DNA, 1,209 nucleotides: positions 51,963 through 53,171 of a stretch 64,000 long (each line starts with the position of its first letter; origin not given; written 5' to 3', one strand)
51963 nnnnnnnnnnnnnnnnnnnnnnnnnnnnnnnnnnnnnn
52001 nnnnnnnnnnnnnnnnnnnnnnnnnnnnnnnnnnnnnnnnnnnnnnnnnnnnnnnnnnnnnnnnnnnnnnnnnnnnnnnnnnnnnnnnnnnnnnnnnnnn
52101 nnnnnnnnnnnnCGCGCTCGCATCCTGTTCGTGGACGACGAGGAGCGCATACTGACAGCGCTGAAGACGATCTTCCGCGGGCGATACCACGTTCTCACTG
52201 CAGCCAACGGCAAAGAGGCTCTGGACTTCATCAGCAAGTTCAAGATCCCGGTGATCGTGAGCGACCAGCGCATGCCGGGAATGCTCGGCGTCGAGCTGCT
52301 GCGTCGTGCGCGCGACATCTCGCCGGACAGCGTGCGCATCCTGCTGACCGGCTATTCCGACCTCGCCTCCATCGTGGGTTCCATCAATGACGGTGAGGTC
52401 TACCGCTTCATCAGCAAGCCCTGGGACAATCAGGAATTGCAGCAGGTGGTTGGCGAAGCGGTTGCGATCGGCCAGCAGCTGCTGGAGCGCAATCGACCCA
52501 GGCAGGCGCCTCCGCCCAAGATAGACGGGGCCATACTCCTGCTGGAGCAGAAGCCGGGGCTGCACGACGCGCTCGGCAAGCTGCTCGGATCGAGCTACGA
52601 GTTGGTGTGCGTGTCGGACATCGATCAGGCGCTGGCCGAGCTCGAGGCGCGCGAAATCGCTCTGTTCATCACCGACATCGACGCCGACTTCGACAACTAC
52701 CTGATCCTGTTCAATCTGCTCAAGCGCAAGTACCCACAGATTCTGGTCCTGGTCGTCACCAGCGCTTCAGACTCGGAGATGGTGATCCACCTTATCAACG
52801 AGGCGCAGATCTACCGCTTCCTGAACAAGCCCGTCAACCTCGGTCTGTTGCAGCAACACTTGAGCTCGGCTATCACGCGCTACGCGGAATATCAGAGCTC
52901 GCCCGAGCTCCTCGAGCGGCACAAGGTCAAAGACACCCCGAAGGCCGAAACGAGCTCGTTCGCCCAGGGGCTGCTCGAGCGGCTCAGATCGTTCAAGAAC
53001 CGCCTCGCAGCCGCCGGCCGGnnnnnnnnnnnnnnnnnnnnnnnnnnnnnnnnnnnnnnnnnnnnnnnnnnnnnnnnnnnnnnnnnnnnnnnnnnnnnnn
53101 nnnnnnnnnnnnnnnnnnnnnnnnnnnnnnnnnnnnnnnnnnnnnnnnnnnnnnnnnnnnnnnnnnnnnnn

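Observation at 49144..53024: Histidine kinase followed by a Hanks-type Ser/Thr kinase carrying two receiver domains (His-Asp input to a eukaryote-like kinase)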

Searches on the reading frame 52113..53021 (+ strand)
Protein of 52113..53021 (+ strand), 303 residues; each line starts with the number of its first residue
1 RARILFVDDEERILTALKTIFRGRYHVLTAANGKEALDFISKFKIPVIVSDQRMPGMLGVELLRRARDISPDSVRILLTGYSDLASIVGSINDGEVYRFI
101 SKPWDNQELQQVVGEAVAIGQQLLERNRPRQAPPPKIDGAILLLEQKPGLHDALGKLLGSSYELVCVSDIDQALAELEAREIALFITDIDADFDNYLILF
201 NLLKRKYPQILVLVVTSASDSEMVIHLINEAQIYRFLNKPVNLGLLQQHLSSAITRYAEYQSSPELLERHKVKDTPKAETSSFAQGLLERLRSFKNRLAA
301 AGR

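Call 35: find_homologous_proteins(query=window:52113-53021:+, max_evalue=0.00001)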
Query seq(303 aa) (303 aa): 4576 proteins with E <= 0.00001 among 8000 candidates; the best 120 are listed.
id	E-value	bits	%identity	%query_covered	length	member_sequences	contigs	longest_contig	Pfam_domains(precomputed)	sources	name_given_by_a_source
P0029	4.3e-179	612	94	100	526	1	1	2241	PF07714.24,PF00069.32,PF00072.31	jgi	jgi:serine/threonine-protein kinase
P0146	5.3e-168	576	88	99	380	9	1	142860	PF00072.31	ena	-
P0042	1.1e-165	568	86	100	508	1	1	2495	PF07714.24,PF00069.32,PF00072.31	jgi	-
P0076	1.4e-165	568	86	100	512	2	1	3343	PF00072.31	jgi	jgi:serine/threonine-protein kinase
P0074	3.7e-156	537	79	100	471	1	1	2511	PF00069.32,PF00072.31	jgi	jgi:serine/threonine-protein kinase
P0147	4.6e-141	487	74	100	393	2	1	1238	PF00072.31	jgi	jgi:eukaryotic-like serine/threonine-protein kinase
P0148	7.2e-141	487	77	98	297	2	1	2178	PF00072.31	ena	-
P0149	3.0e-138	478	73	99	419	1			PF00072.31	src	-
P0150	4.0e-136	471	72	99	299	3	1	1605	PF00072.31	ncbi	-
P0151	1.2e-130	453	69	98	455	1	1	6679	PF00069.32,PF00072.31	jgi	jgi:serine/threonine-protein kinase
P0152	9.4e-129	447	67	99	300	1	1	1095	PF00072.31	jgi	jgi:serine/threonine-protein kinase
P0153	1.6e-128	446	69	99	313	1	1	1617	PF00072.31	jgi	jgi:serine/threonine-protein kinase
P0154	1.9e-128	446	69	99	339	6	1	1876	PF00072.31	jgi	jgi:serine/threonine-protein kinase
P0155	3.9e-128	445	69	97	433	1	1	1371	PF00072.31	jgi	jgi:serine/threonine-protein kinase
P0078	6.1e-127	441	69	97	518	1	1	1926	PF07714.24,PF00069.32,PF00072.31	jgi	jgi:eukaryotic-like serine/threonine-protein kinase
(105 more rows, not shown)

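Call 42: search_solved_structures(query=window:52113-53021:+, max_evalue=0.001, show_alignments=3)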
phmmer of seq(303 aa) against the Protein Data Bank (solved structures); distinct sequences matched with E-value up to 0.001: 108 (the best 60 are shown).
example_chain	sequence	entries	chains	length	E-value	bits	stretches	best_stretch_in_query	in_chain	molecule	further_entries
2jk1_A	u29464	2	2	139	2.1e-23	86.4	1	3-113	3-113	HYDROGENASE TRANSCRIPTIONAL REGULATORY PROTEIN HUPR1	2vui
2vuh_B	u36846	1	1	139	7.7e-23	84.5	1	3-113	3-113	HYDROGENASE TRANSCRIPTIONAL REGULATORY PROTEIN HUPR1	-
3kcn_A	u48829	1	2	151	3.3e-21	79.2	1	2-115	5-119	Adenylate cyclase homolog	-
3hv2_A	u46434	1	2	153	3.5e-19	72.5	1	1-129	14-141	Response regulator/HD domain protein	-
2rjn_A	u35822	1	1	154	2e-17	66.8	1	4-120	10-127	Response regulator receiver:Metal-dependent phosphohydrolase, HD subdomain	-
6ifh_A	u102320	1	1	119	2.5e-15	59.9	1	3-116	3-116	Sporulation initiation phosphotransferase F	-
6swl_A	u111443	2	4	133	3.3e-14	56.2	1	3-126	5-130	Two-component response regulator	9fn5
1pey_A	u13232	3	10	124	3.8e-14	56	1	3-114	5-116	Sporulation initiation phosphotransferase F | SPORULATION RESPONSE REGULATORY PROTEIN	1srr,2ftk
1f51_E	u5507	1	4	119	3.9e-14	56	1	3-114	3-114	SPORULATION INITIATION PHOSPHOTRANSFERASE F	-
2jvi_A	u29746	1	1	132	6.2e-14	55.3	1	3-119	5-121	Sporulation initiation phosphotransferase F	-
3jte_A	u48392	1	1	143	6.3e-14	55.3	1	2-131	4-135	Response regulator receiver protein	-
1fsp_A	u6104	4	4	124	7.1e-14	55.1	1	3-114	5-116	STAGE 0 SPORULATION PROTEIN F | SPORULATION RESPONSE REGULATORY PROTEIN | Sporulation initiation phosphotransferase F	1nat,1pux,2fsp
3q15_C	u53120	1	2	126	7.6e-14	55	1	3-114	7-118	Sporulation initiation phosphotransferase F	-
2jvj_A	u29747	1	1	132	2.1e-13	53.6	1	3-119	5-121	Sporulation initiation phosphotransferase F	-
2jvk_A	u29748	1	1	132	2.2e-13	53.5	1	3-119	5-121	Sporulation initiation phosphotransferase F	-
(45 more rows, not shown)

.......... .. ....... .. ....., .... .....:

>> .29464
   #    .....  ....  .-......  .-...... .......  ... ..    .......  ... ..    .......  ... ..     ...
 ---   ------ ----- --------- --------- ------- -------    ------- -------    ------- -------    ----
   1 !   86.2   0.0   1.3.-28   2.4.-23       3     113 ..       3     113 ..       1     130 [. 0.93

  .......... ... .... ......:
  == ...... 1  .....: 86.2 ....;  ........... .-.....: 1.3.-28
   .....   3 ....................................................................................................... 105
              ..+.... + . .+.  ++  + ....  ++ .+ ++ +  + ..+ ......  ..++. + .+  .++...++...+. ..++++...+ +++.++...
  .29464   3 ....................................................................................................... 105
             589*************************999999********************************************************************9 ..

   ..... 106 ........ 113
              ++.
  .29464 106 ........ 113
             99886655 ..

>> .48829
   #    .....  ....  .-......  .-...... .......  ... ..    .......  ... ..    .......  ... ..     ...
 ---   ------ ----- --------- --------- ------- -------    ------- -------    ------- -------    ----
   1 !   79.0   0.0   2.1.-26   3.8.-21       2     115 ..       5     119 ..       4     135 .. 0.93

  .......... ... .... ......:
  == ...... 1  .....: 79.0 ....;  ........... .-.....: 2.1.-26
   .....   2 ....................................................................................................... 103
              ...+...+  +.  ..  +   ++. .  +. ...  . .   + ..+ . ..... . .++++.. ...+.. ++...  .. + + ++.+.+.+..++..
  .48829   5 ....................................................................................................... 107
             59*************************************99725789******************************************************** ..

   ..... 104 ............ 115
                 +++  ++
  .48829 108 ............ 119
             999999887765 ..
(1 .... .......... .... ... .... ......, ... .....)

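Call 53: find_related_loci(query=A4, collection=metagenome_contigs, flank=6000)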
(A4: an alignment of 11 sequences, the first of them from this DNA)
Query A4 (275 aa) in metagenome_contigs; peptide patterns used: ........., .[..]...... (x = any residue, [..] = any of these).
600 stretches matched a pattern (row limit reached: there are more); 414 encode a relative of the query (tblastn E <= 1e-3); the best 80 are kept; 80 distinct loci.
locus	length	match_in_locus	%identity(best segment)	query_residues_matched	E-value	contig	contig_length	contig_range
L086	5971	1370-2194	89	1-275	6e-168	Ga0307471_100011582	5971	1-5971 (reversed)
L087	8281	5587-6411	90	1-275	4e-166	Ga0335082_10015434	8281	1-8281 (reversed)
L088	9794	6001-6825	80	1-275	2e-155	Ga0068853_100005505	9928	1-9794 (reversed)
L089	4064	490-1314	80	1-275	1e-159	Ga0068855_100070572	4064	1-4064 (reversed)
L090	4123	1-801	77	8-275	6e-142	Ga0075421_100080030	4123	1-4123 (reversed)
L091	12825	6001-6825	70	1-275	7e-132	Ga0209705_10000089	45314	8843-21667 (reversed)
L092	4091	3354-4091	71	1-255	4e-116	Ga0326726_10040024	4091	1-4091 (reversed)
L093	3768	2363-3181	53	1-273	2e-99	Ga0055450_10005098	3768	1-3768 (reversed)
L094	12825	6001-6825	55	1-275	2e-98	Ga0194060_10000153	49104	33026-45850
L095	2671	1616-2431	54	2-273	2e-100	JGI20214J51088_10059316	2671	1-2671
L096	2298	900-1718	54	1-273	8e-100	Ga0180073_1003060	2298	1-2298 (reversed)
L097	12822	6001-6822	53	1-274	2e-95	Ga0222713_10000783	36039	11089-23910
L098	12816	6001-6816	53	1-272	6e-92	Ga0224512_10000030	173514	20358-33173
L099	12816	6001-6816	53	1-272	4e-91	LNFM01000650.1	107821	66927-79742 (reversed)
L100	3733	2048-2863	52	1-272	2e-91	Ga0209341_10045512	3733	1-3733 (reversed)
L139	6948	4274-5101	40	1-272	9e-61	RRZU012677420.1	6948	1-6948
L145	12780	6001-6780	39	1-257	5e-58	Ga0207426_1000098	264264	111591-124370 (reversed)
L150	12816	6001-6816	37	2-273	4e-51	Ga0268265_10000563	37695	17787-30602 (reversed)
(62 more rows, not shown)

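Call 57: search_protein_families(library=pfam, proteins=[L139:1414-2409:+, L139:2424-4220:+, L139:4265-5197:+, L139:5301-6470:+, L145:3095-4147:+, L145:4191-5906:+, L145:5977-6909:+, L145:7719-9896:+, L150:4643-5983:+, L150:5980-6915:+], max_evalue=0.0001)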
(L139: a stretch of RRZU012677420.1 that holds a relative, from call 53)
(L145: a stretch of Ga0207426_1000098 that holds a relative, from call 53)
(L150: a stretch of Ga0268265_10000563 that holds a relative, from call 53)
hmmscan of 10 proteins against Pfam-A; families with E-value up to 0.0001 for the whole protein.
L139:1414-2409:+ (331 aa): 2 families
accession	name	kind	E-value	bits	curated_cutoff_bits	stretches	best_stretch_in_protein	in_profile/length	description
PF03150.19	CCP_MauG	-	6.1e-54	183.2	25.6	1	50-195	2-148/149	Di-haem cytochrome c peroxidase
PF00034.26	Cytochrom_C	-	4.2e-05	25.2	21.3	0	53-139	2-65/90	Cytochrome c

L139:2424-4220:+ (598 aa): 3 families
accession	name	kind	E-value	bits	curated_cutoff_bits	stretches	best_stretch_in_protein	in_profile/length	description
PF19443.4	DAHL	-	1.4e-50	172.5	38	1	29-262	1-220/221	DAHL domain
PF02518.31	HATPase_c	-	8.1e-27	94.3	26.4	1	471-579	3-110/111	Histidine kinase-, DNA gyrase B-, and HSP90-like ATPase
PF00512.31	HisKA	-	2.7e-09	37.4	26.9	1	321-372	2-48/66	His Kinase A (phospho-acceptor) domain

L139:4265-5197:+ (310 aa): 3 families
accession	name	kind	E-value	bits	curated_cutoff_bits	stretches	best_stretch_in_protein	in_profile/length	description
PF00072.30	Response_reg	-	1.5e-31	109.2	30.2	2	7-116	1-110/111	Response regulator receiver domain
PF21194.3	TadZ-like_ARD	-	6.5e-05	23.7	27.4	0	15-57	17-59/108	TadZ-like, receiver domain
PF23198.2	PDE8A_N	-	6.5e-05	23.3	29.6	0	19-68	26-75/147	PDE8A-like, N-terminal domain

L139:5301-6470:+ (389 aa): 0 families

L145:3095-4147:+ (350 aa): 3 families
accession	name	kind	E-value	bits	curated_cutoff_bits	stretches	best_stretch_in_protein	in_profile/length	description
PF03150.19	CCP_MauG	-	7.9e-48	163.3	25.6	1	63-209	2-148/149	Di-haem cytochrome c peroxidase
PF00034.26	Cytochrom_C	-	7.3e-07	30.9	21.3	0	218-313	3-57/90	Cytochrome c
PF13442.11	Cytochrome_CBB3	-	9.7e-05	23.1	27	0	218-242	5-28/68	Cytochrome C oxidase, cbb3-type, subunit III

L145:4191-5906:+ (571 aa): 2 families
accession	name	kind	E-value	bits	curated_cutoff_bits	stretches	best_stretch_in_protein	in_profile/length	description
PF19443.4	DAHL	-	4.7e-40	138.1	38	1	33-255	5-217/221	DAHL domain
PF02518.31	HATPase_c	-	5e-29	101.4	26.4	1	448-556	3-109/111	Histidine kinase-, DNA gyrase B-, and HSP90-like ATPase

L145:5977-6909:+ (310 aa): 2 families
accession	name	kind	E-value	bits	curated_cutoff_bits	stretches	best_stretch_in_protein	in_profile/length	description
PF00072.30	Response_reg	-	8.9e-33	113.2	30.2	2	13-121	2-110/111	Response regulator receiver domain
PF21194.3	TadZ-like_ARD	-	4.1e-06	27.5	27.4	0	19-62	16-59/108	TadZ-like, receiver domain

L145:7719-9896:+ (725 aa): 2 families
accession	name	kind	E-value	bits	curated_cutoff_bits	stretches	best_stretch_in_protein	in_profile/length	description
PF02738.23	MoCoBD_1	-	4.5e-41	141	27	1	316-546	14-242/244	Molybdopterin cofactor-binding domain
PF20256.3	MoCoBD_2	-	1.3e-32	113.9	27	2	596-673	204-283/283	Molybdopterin cofactor-binding domain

L150:4643-5983:+ (446 aa): 4 families
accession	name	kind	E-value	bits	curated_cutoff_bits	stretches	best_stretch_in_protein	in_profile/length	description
PF02518.31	HATPase_c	-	4.7e-28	98.3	26.4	1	333-438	3-109/111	Histidine kinase-, DNA gyrase B-, and HSP90-like ATPase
PF00571.33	CBS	-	9.3e-09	35.9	24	0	94-151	3-56/57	CBS domain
PF00512.31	HisKA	-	1.2e-07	32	26.9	0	184-211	2-29/66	His Kinase A (phospho-acceptor) domain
PF14501.12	HATPase_c_5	-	1.8e-05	25.1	22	1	335-424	5-90/102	GHKL domain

L150:5980-6915:+ (311 aa): 1 family
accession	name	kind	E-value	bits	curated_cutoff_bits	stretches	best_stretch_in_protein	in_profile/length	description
PF00072.30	Response_reg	-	3.4e-24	85.6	30.2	1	8-117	1-110/111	Response regulator receiver domain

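Call 61: search_protein_families(library=ncbifam, proteins=[L139:4265-5197:+, L145:5977-6909:+, L150:5980-6915:+, L139:2424-4220:+, L145:3095-4147:+], max_evalue=1e-10)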
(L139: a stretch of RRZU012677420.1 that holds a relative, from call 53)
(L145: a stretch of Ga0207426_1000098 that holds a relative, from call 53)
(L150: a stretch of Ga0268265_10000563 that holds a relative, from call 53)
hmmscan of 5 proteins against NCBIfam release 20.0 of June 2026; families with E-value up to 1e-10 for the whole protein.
L139:4265-5197:+ (310 aa): 26 families (the best 25 are shown)
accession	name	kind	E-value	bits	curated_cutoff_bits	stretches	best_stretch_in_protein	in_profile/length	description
NF053512.1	nitric_RR_NosR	exception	1.6e-64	218.5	400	2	7-123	1-118/422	response regulator c-di-GMP phosphodiesterase, NosR family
NF006900.1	PRK09390.1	equivalog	2.8e-23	82.5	255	1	1-128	1-128/203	response regulator FixJ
NF011695.0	PRK15115.1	equivalog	3.6e-23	82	763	1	3-127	5-129/445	two-component system response regulator GlrR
TIGR01818.1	ntrC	equivalog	4e-23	81.9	558.6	1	7-127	1-121/463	nitrogen regulation protein NR(I)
NF008469.0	PRK11361.1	equivalog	1.3e-20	73.5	714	1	2-121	2-121/461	acetoacetate metabolism transcriptional regulator AtoC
NF046020.1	HisKinCckABruc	equivalog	8.8e-20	70.2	1000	1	4-119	749-866/868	cell cycle histidine kinase CckA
NF052313.1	T9SS_RR_PorX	equivalog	3.4e-18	65.7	300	1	6-106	2-102/513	T9SS response regulator signal transducer PorX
NF008176.1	PRK10923.1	equivalog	4.8e-18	65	620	1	5-120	4-119/469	nitrogen regulation protein NR(I)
NF007689.0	PRK10365.1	equivalog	9.7e-17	60.9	760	1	4-129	5-129/441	sigma-54-dependent response regulator transcription factor ZraR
NF033791.1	ActR_PrrA_rreg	equivalog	3.3e-16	59.8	250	0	6-123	3-120/173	ActR/PrrA/RegA family redox response regulator transcription factor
NF047793.1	ResRegPgtA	equivalog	6.7e-16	58.1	650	0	2-120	3-121/414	two-component system response regulator PgtA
NF051870.1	NAssimRespRegNtrX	equivalog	1.1e-15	57.4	600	1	5-123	2-122/452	nitrogen assimilation response regulator NtrX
NF007135.0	PRK09581.1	equivalog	1.4e-15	57.1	474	0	5-106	3-106/457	PleD family two-component system response regulator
NF010076.0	PRK13557.1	subfamily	6.3e-15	54.6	631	0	5-123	416-536/540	histidine kinase famiy protein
NF045717.1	DVU0259_DivK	exception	2e-14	53.7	160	0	6-119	4-115/117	DVU0259 family response regulator domain-containing protein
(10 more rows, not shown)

L145:5977-6909:+ (310 aa): 31 families (the best 25 are shown)
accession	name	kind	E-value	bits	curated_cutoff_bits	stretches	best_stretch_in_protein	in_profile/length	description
NF053512.1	nitric_RR_NosR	exception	1.2e-64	218.9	400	2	12-130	1-120/422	response regulator c-di-GMP phosphodiesterase, NosR family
NF011695.0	PRK15115.1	equivalog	1.6e-32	112.9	763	1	11-137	8-132/445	two-component system response regulator GlrR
TIGR01818.1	ntrC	equivalog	1.2e-23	83.7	558.6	1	13-136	2-125/463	nitrogen regulation protein NR(I)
NF006900.1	PRK09390.1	equivalog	2.7e-23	82.6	255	1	6-141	1-136/203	response regulator FixJ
NF008469.0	PRK11361.1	equivalog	7.2e-23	81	714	1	6-127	1-122/461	acetoacetate metabolism transcriptional regulator AtoC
NF046020.1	HisKinCckABruc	equivalog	4.1e-22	77.9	1000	1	3-124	743-866/868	cell cycle histidine kinase CckA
NF047793.1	ResRegPgtA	equivalog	9.1e-22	77.4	650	1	7-127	3-123/414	two-component system response regulator PgtA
NF052313.1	T9SS_RR_PorX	equivalog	4.5e-20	71.9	300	0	162-268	14-119/513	T9SS response regulator signal transducer PorX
NF008176.1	PRK10923.1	equivalog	2e-19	69.6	620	1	12-128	6-122/469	nitrogen regulation protein NR(I)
NF041946.1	LuxO_transreg_Vib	equivalog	1.2e-18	67.2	800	1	17-132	4-119/463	quorum-sensing sigma-54 dependent transcriptional regulator LuxO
TIGR02915.1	PEP_resp_reg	equivalog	4.8e-17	61.9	502.6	0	12-128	1-120/445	PEP-CTERM-box response regulator transcription factor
NF007135.0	PRK09581.1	equivalog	2.6e-16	59.5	474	1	12-102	5-98/457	PleD family two-component system response regulator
NF051870.1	NAssimRespRegNtrX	equivalog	5.3e-16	58.5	600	0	12-129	4-123/452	nitrogen assimilation response regulator NtrX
NF007689.0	PRK10365.1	equivalog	9.2e-16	57.7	760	1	9-138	5-134/441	sigma-54-dependent response regulator transcription factor ZraR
NF046022.1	RespRegCpdRBruc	equivalog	1.6e-15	57.1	180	1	13-121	5-113/120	cell cycle two-component system response regulator CpdR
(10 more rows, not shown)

L150:5980-6915:+ (311 aa): 9 families
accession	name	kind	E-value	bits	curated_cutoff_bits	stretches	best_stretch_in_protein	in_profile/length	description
NF053512.1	nitric_RR_NosR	exception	5e-54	183.9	400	1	8-122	1-116/422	response regulator c-di-GMP phosphodiesterase, NosR family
TIGR01818.1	ntrC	equivalog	1.2e-18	67.2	558.6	1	8-124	1-117/463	nitrogen regulation protein NR(I)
NF006900.1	PRK09390.1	equivalog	1.5e-18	67.1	255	1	6-126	5-125/203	response regulator FixJ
NF046020.1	HisKinCckABruc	equivalog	8e-17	60.4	1000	1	7-117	751-863/868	cell cycle histidine kinase CckA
NF008469.0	PRK11361.1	equivalog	1.1e-16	60.6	714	1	7-123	6-122/461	acetoacetate metabolism transcriptional regulator AtoC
NF011695.0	PRK15115.1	equivalog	2.2e-16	59.7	763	1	7-123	8-124/445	two-component system response regulator GlrR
NF052574.1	HisKinEspCMyxo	equivalog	1.6e-15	56.3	1200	1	8-120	668-782/785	serine histidine kinase EspC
NF008176.1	PRK10923.1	equivalog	1.6e-13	50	620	0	8-121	6-119/469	nitrogen regulation protein NR(I)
NF047793.1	ResRegPgtA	equivalog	3.1e-12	46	650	1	4-121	4-121/414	two-component system response regulator PgtA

L139:2424-4220:+ (598 aa): 62 families (the best 25 are shown)
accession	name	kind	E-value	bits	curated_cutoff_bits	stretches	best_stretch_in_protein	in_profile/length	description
NF038348.1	T2SS_HK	subfamily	1.2e-66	225.3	450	1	288-578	295-573/574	histidine kinase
NF010411.0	PRK13837.1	equivalog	1.4e-56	192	647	2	397-588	483-685/828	two-component system VirA-like sensor kinase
NF008468.0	PRK11360.1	equivalog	4.6e-53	180.5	646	1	389-584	424-614/616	two-component system sensor histidine kinase AtoS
NF052574.1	HisKinEspCMyxo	equivalog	7.2e-53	179.9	1200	1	396-586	453-645/785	serine histidine kinase EspC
NF052573.1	HisKinEspAMyxo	equivalog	5.4e-47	160.3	1400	1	391-586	420-619/755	serine histidine kinase EspA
NF007688.0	PRK10364.1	equivalog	3.5e-39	134.8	479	1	446-583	323-456/460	two-component system sensor histidine kinase ZraS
NF046020.1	HisKinCckABruc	equivalog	1.2e-35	122.7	1000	1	410-586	526-715/868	cell cycle histidine kinase CckA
NF046026.1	HisKinCckACaul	equivalog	2.9e-34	118.2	1000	1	403-587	341-541/678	cell cycle histidine kinase CckA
NF047497.1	HK_LIC_12097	equivalog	1.6e-32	112.7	500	1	409-578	197-366/367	LIC_12097 family sensor histidine kinase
NF010076.0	PRK13557.1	subfamily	2.6e-32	112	631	1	397-587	200-403/540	histidine kinase famiy protein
NF047466.1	hybrid_RR_LvrB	exception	6.2e-30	104.6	500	1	408-578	196-376/377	hybrid histidine kinase/response regulator LvrB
NF041777.1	sens_FixL_Rhizob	equivalog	3.2e-29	101.9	850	1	470-582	375-485/485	sensor protein FixL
NF053867.1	SprKinKinDBac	equivalog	2.9e-28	98.6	775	1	449-579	373-498/500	sporulation kinase KinD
NF047794.1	HisKinPtgB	equivalog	2.5e-27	95.4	1000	1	386-562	466-639/656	two-component system sensor histidine kinase PgtB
NF046044.1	PnpS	equivalog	3.7e-26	92.1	400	1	410-577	217-390/390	two-component system histidine kinase PnpS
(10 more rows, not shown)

L145:3095-4147:+ (350 aa): 3 families
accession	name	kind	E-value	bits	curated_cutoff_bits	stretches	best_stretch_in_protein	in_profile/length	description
TIGR04039.1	MXAN_0977_Heme2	hypoth_equivalog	2e-45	155.3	362.85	1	62-313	9-277/336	MbnH family di-heme enzyme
TIGR03791.1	TTQ_mauG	equivalog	8.1e-31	107.3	443.85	1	62-314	3-247/291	tryptophan tryptophylquinone biosynthesis enzyme MauG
TIGR03981.2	SAM_quin_mod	hypoth_equivalog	1.6e-26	93.1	340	1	168-310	215-357/411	His-Xaa-Ser system-associated MauG-like protein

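Call 79: predict_structure(alignment_id=A4)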
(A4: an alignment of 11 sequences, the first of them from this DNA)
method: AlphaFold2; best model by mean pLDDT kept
length: 275 residues; sequences in the alignment: 11
mean_pLDDT: 79.4   pTM: 0.64
mean pLDDT of the five models: 79.4, 79.1, 77.3, 77.0, 76.3
residues with pLDDT >= 90: 68; 70-90: 157; 50-70: 33; < 50: 17
segments of 3 or more residues with pLDDT < 50: 88-94, 268-275
pLDDT, mean of each block of 10 residues (from residue 1): 91 90 91 93 91 81 83 82 50 64 83 83 66 74 88 85 90 92 89 80 82 77 63 75 81 81 60 38
secondary structure, 60 per line:
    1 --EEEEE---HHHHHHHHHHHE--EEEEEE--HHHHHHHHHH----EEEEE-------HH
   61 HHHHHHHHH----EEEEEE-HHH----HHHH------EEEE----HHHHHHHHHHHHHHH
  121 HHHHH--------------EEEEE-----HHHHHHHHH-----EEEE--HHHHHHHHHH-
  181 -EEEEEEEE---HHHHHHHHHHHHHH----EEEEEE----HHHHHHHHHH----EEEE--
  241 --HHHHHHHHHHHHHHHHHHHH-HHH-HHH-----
elements in order: E3-7 H11-21 E25-30 H33-42 E47-51 H59-69 E74-79 H88-91 E98-101 H106-125 E140-144 H150-158 E164-167 H170-179 E182-189 H193-206 E211-216 H221-230 E235-238 H243-262
